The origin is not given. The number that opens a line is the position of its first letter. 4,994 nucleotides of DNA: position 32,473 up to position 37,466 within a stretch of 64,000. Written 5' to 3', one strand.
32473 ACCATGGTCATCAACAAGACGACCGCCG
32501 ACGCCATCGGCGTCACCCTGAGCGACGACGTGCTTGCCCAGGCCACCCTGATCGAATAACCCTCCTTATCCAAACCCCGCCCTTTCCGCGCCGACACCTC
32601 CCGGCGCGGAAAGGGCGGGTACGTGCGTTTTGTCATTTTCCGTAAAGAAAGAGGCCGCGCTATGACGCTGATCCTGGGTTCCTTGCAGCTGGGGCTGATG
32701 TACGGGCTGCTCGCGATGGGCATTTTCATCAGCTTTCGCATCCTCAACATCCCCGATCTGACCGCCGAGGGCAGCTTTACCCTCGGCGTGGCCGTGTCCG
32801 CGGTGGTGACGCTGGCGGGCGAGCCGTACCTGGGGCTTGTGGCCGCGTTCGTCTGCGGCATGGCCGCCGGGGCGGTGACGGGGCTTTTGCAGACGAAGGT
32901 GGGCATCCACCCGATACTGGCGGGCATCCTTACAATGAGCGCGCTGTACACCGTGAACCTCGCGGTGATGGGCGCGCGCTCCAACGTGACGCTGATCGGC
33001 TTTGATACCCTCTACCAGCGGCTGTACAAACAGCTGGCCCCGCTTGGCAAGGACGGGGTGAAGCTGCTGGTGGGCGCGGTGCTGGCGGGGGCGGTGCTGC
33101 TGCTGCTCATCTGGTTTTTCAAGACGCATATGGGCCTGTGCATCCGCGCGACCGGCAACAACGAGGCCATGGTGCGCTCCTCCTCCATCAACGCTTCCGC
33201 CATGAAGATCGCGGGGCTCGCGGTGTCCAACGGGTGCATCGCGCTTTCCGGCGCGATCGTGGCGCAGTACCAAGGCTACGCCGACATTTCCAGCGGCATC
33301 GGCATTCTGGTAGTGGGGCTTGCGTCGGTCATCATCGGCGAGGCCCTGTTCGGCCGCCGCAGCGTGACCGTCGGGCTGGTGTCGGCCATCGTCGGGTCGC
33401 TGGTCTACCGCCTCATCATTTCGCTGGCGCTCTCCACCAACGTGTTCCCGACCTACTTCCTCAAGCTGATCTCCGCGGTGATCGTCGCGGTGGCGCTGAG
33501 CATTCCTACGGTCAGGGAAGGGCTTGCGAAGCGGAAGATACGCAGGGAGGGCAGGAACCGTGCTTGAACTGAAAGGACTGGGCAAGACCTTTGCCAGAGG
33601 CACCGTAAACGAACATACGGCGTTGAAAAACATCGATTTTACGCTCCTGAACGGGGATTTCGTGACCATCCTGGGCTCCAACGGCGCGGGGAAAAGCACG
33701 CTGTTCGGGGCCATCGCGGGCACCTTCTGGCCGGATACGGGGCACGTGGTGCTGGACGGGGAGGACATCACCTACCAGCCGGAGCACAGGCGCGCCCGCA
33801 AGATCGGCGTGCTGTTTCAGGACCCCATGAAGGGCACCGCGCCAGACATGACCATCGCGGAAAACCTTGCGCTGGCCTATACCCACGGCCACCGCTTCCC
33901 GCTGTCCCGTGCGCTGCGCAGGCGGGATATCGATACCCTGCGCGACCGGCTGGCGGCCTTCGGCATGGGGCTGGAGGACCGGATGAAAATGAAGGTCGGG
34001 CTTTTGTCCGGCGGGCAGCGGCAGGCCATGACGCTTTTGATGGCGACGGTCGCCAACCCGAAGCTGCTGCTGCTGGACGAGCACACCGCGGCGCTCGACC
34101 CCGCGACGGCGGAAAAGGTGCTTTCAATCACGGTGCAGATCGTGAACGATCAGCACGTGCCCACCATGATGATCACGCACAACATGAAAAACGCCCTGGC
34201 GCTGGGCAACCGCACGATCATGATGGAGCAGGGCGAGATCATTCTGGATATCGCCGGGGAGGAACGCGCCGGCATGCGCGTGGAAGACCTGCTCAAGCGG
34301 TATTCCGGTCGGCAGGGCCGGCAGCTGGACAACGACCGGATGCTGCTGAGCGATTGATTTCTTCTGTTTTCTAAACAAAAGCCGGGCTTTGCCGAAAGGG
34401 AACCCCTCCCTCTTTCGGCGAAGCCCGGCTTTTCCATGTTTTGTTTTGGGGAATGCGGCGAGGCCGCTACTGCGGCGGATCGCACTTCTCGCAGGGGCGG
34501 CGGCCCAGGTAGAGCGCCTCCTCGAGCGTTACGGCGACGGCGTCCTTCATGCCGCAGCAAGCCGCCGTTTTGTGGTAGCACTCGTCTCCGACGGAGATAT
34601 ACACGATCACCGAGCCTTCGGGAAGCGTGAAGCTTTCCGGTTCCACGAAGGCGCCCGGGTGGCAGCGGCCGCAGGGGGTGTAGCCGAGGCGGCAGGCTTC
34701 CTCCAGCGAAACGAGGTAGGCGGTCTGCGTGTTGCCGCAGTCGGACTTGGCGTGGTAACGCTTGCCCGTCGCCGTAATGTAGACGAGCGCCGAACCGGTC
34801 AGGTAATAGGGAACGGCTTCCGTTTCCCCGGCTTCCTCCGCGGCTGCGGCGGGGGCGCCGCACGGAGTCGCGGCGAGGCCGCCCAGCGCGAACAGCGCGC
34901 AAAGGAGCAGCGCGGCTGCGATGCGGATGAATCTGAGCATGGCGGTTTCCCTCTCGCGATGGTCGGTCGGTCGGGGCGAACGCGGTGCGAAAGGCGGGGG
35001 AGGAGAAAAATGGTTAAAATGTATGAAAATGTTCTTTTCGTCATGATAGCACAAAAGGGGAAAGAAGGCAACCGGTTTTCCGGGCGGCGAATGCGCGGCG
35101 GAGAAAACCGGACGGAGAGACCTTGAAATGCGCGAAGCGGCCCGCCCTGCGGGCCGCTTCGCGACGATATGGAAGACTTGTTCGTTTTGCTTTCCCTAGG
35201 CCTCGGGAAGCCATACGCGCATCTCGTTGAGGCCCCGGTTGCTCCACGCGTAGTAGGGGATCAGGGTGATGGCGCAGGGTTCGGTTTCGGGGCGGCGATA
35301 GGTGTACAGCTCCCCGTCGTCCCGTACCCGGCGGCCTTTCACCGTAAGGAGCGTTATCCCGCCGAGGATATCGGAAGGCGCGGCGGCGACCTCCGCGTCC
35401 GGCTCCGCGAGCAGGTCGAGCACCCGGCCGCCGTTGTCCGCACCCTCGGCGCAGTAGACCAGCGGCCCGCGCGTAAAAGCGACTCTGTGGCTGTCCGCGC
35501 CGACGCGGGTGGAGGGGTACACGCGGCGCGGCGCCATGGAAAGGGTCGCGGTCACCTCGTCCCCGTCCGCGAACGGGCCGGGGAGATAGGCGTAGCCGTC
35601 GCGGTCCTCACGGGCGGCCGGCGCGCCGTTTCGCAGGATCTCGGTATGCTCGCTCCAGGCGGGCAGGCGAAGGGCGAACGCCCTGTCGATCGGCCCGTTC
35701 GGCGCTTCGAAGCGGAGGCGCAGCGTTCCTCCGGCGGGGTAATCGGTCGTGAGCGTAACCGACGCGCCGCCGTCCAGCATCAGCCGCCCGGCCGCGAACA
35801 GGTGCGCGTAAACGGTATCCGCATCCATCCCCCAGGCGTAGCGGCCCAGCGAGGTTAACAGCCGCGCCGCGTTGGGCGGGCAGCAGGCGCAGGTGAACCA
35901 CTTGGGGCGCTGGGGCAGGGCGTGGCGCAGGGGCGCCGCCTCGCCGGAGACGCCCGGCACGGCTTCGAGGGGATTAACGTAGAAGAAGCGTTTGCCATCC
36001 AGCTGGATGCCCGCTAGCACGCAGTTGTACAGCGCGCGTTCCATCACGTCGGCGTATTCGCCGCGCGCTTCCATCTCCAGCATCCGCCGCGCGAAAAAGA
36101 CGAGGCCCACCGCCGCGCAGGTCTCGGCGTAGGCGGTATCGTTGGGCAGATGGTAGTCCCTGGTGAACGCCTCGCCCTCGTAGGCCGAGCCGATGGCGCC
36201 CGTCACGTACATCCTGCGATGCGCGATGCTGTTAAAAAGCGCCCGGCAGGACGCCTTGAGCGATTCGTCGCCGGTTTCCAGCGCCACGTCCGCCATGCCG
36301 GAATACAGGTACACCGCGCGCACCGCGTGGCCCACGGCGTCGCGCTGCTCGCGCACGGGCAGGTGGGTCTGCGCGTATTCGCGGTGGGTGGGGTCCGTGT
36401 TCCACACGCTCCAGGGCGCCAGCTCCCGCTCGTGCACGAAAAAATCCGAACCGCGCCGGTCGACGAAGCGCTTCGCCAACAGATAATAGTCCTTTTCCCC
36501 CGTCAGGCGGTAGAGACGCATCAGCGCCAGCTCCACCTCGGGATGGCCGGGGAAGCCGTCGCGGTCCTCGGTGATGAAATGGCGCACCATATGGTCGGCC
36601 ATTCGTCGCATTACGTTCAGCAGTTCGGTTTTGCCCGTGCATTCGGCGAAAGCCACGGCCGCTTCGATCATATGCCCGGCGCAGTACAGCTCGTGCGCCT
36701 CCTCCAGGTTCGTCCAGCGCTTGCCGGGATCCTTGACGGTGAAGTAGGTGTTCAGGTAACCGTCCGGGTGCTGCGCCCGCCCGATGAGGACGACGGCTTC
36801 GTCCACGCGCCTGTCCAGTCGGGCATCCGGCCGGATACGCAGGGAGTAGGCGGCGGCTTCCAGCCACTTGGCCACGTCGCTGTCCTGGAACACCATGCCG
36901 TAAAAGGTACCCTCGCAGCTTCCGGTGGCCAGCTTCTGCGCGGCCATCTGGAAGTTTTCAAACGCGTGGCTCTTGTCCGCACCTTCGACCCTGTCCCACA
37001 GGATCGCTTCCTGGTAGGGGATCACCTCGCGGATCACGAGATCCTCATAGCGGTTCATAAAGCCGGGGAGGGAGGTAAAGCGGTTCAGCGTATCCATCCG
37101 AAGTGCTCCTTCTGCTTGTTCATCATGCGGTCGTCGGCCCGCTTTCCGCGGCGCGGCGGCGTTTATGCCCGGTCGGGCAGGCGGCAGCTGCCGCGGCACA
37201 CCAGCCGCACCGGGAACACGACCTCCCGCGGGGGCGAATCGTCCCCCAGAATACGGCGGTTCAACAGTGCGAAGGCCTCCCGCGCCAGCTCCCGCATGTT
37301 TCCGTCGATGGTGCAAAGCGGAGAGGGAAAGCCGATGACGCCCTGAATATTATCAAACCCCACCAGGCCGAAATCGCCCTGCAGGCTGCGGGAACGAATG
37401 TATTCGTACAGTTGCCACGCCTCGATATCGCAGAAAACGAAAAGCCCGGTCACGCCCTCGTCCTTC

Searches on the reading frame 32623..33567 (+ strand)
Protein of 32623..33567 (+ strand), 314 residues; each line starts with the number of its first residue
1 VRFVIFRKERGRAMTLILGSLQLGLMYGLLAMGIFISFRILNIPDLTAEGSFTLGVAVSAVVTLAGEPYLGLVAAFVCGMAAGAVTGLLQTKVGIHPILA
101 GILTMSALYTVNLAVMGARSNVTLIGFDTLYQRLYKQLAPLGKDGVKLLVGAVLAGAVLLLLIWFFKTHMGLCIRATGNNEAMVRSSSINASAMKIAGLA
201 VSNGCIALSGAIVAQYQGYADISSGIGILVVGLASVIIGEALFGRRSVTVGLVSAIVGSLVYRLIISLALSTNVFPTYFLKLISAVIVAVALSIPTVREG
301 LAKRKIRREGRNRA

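Call 40: search_protein_families(library=pfam, proteins=[window:32623-33567:+], max_evalue=0.01)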
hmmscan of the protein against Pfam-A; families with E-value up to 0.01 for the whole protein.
window:32623-33567:+ (314 aa): 1 family
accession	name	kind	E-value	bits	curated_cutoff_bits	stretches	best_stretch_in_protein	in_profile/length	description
PF02653.21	BPD_transp_2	-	4.5e-25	88.8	26.8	1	17-290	2-268/269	Branched-chain amino acid transport system / permease component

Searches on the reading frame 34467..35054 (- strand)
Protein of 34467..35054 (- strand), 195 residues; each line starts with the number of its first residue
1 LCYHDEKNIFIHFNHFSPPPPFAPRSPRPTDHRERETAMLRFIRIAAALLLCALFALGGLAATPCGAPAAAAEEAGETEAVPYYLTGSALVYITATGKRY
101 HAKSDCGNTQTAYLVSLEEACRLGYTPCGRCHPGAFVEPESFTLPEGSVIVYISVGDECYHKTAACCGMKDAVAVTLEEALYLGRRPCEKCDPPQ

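Call 40: search_protein_families(library=pfam, proteins=[window:34467-35054:-], max_evalue=0.01)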
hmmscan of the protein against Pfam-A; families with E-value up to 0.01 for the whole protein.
window:34467-35054:- (195 aa): 1 family
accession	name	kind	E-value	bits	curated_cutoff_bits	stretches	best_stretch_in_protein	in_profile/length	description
PF02805.21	Ada_Zn_binding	-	1.7e-05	25.2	23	0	111-133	42-64/65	Metal binding domain of Ada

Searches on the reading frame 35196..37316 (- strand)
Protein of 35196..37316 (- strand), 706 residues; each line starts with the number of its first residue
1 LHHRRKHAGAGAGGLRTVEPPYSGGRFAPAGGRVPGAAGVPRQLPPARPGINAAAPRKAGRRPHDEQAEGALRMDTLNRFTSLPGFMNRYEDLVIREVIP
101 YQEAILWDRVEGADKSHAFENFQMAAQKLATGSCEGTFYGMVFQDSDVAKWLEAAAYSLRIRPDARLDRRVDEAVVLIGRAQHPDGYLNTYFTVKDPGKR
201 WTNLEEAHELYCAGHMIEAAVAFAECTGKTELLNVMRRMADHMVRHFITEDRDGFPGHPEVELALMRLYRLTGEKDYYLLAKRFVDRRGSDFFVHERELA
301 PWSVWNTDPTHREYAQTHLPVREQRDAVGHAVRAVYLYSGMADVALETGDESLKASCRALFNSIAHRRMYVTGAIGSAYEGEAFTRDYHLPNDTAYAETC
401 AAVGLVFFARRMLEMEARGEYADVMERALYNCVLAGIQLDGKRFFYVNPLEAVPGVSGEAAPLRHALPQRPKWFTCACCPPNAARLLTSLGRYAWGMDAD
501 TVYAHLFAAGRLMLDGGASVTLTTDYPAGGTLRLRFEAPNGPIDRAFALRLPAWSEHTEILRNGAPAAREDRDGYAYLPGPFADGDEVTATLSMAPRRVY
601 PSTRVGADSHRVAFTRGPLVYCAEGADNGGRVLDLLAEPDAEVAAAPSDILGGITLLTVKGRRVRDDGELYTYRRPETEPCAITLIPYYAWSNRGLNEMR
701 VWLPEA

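Call 35: search_protein_families(library=pfam, proteins=[window:35196-37316:-])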
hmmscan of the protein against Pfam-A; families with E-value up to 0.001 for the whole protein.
window:35196-37316:- (706 aa): 3 families
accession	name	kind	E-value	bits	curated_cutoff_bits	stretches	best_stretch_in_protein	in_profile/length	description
PF07944.18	Beta-AFase-like_GH127_cat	-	1.3e-102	344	24.9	1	104-491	22-375/376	Beta-L-arabinofuranosidase, GH127 catalytic domain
PF20737.2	Glyco_hydro127C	-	5.2e-23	81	23.7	1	596-704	1-71/71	Glycoside hydrolase family 127 C-terminal domain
PF20736.2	Glyco_hydro127M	-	3.8e-12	46.6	24.2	1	501-594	1-95/95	Beta-L-arabinofuranosidase, GH127 middle domain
